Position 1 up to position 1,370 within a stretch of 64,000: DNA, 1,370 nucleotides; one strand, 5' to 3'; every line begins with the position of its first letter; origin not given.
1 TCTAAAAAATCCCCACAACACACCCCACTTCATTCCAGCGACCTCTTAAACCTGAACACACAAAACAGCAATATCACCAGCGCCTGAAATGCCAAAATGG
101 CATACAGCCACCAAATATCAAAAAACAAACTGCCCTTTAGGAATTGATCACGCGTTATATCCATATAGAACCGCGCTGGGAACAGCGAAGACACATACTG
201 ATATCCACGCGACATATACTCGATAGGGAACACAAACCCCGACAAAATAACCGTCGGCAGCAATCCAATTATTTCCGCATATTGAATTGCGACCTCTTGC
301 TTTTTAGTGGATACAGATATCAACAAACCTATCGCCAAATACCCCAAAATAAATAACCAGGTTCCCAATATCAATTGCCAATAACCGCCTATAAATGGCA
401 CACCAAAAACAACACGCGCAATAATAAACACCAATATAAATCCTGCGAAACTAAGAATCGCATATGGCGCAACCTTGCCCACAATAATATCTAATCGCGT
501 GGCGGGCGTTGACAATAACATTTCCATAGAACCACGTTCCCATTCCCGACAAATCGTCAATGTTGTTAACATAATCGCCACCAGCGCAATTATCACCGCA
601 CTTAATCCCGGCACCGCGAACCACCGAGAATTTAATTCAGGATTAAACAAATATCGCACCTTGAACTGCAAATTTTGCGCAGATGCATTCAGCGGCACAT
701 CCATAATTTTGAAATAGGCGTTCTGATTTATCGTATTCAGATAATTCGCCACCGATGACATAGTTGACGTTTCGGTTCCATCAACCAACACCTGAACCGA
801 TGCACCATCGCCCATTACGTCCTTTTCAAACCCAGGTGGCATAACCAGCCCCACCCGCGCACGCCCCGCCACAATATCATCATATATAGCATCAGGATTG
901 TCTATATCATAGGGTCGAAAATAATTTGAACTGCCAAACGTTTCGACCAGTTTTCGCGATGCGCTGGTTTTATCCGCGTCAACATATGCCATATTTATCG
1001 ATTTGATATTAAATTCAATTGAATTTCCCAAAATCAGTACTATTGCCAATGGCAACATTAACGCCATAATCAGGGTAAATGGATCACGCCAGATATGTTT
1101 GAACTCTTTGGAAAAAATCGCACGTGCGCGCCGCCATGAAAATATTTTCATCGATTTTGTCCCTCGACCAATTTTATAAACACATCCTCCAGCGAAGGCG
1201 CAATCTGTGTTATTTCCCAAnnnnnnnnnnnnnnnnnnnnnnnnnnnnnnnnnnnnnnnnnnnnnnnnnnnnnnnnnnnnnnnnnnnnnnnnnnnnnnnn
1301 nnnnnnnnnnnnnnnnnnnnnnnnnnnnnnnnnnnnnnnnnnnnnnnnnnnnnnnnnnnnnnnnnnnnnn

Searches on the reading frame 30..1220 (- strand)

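Call 55: search_protein_families(library=pfam, proteins=[window:30-1220:-], max_evalue=0.01)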
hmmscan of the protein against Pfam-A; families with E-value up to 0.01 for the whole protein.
window:30-1220:- (396 aa): 4 families
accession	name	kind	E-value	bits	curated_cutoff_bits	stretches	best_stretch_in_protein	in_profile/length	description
PF12698.13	ABC2_membrane_3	-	4.6e-45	154.7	31.6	1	49-386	3-344/347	ABC-2 family transporter protein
PF12679.13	ABC2_membrane_2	-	1.7e-21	77.2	27.2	1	34-393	2-280/283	ABC-2 family transporter protein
PF01061.29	ABC2_membrane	-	7.3e-18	65.3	26.9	1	190-358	51-208/211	ABC-2 type transporter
PF12730.13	ABC2_membrane_4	-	0.00018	22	27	1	202-305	51-152/179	ABC-2 family transporter protein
